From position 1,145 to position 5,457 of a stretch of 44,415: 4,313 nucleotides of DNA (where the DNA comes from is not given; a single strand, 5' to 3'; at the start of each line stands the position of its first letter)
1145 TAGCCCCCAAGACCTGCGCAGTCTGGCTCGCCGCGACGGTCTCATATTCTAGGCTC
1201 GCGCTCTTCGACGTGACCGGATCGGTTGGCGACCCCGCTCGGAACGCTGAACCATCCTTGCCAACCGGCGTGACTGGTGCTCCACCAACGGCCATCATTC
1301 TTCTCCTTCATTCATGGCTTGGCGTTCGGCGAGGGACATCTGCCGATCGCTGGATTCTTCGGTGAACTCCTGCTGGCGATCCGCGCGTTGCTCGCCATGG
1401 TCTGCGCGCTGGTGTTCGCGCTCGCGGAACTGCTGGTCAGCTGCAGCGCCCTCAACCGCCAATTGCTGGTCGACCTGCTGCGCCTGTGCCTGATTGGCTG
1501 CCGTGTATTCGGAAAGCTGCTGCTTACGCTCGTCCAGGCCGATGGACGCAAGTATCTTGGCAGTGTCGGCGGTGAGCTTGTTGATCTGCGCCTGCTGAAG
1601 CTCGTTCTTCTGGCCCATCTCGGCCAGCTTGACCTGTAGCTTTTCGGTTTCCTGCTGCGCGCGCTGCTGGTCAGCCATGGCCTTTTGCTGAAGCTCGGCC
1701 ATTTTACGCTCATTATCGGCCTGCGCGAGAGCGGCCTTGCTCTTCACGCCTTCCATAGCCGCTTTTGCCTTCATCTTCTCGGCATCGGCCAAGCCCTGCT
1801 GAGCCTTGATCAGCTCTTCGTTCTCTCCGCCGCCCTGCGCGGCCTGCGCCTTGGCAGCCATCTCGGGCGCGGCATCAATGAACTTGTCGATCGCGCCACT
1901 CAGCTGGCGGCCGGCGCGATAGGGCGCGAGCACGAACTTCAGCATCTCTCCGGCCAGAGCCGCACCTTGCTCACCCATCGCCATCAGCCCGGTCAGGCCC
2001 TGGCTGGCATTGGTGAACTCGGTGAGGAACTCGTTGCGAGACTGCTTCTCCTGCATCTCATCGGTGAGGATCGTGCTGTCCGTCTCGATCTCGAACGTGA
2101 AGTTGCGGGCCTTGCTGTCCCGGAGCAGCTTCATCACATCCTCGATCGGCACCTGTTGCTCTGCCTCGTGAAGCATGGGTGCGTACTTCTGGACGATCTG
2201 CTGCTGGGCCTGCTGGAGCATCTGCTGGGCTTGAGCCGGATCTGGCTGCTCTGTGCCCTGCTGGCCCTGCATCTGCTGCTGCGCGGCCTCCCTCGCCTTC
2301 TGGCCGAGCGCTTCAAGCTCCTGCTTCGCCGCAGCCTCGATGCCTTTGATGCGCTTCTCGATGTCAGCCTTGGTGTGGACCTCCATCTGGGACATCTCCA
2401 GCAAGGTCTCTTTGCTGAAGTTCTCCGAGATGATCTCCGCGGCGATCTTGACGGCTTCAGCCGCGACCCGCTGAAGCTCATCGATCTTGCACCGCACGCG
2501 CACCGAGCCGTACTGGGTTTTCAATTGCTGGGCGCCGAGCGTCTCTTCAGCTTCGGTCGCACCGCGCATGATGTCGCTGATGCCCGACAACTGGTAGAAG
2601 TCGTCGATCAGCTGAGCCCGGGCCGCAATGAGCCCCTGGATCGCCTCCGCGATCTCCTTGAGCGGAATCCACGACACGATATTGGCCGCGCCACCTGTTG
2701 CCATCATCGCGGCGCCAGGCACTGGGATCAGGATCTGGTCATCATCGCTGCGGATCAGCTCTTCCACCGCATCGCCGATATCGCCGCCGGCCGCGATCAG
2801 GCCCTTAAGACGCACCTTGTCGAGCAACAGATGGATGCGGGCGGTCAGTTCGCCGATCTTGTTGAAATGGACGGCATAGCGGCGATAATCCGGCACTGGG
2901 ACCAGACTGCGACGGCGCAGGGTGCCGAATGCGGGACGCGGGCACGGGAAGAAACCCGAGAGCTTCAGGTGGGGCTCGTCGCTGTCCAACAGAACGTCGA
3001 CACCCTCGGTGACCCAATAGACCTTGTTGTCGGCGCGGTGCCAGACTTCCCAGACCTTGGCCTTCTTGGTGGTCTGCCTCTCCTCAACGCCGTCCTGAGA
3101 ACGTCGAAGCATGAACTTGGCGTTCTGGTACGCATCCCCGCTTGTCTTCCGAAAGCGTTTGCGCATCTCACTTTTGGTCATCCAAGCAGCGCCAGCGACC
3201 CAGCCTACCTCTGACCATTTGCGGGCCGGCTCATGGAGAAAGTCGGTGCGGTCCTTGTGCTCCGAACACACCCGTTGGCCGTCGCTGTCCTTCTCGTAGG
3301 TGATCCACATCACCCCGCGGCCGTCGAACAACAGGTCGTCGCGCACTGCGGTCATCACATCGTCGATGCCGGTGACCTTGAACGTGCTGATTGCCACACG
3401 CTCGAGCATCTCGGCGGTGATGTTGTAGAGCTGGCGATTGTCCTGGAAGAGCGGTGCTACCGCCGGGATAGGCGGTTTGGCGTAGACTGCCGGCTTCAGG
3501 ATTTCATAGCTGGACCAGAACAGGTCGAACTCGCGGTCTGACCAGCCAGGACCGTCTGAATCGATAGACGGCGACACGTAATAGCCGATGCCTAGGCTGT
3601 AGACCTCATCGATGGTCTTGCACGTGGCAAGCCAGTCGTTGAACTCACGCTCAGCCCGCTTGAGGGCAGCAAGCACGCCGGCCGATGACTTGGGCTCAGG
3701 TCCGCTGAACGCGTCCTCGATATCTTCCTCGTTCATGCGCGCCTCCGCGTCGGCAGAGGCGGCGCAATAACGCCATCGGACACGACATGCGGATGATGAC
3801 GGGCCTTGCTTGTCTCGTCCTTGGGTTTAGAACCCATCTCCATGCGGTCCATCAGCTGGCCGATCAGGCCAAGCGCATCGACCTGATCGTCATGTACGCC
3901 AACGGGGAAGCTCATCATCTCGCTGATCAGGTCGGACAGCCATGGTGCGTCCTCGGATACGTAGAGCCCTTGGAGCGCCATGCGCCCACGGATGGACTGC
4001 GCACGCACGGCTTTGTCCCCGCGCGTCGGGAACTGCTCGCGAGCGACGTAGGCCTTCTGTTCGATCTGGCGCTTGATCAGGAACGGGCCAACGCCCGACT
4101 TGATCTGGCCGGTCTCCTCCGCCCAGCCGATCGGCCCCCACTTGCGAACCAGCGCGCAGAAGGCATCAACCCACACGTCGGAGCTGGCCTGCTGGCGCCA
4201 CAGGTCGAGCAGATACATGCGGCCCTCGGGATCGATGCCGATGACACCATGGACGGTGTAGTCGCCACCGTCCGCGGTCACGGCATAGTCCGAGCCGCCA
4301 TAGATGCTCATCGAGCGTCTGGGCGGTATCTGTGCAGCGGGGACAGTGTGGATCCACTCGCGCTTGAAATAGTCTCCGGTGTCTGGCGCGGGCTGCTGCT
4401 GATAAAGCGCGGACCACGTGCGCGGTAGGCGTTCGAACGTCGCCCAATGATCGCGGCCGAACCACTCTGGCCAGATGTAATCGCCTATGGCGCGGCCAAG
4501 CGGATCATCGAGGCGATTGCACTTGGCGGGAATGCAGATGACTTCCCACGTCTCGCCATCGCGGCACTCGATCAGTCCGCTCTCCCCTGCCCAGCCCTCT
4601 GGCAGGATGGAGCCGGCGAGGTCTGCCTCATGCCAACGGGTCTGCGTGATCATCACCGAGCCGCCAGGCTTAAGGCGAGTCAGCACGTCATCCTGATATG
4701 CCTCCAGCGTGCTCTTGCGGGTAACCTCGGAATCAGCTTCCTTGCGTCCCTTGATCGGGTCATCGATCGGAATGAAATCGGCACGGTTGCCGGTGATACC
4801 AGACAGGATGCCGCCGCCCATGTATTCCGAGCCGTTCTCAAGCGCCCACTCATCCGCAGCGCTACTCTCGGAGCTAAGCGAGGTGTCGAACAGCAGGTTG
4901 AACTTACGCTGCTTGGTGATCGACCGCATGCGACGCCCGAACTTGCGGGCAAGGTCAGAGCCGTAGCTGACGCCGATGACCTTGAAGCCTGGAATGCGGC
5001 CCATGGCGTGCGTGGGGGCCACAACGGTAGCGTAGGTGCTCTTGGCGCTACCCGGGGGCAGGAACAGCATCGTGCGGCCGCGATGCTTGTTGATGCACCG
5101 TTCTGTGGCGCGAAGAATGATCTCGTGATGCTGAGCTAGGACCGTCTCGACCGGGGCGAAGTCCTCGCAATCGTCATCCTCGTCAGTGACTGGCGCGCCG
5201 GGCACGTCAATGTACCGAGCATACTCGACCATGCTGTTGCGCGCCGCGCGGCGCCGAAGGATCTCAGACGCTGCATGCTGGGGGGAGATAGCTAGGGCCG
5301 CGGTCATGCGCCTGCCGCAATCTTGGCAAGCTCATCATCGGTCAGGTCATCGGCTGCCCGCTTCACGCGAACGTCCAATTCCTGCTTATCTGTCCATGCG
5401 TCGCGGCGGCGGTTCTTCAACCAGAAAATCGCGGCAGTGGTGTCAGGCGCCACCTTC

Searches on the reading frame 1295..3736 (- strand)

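Call 18: search_protein_families(library=phrogs, proteins=[window:1295-3736:-], max_evalue=0.001)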
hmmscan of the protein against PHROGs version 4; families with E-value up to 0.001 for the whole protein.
window:1295-3736:- (813 aa): 1 family
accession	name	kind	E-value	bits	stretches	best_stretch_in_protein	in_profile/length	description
phrog_12082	-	head and packaging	7.2e-208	693.5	1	3-718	6-708/715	portal protein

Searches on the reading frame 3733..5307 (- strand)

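Call 18: search_protein_families(library=phrogs, proteins=[window:3733-5307:-], max_evalue=0.001)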
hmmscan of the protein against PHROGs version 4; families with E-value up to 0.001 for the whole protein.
window:3733-5307:- (524 aa): 6 families
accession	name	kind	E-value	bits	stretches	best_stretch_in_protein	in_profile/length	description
phrog_38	-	head and packaging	2.7e-92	311.7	1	15-496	266-713/760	terminase large subunit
phrog_4758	-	head and packaging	5.8e-44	151.2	1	12-250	6-224/243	terminase large subunit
phrog_5573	-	head and packaging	2.1e-22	80.8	1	251-496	9-241/250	terminase large subunit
phrog_979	-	head and packaging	1.2e-09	38.5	1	308-479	410-592/642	terminase large subunit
phrog_30251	-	head and packaging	1.7e-07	30.9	1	82-235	61-222/799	terminase large subunit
phrog_12171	-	head and packaging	0.00032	21.8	1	427-479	37-88/110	terminase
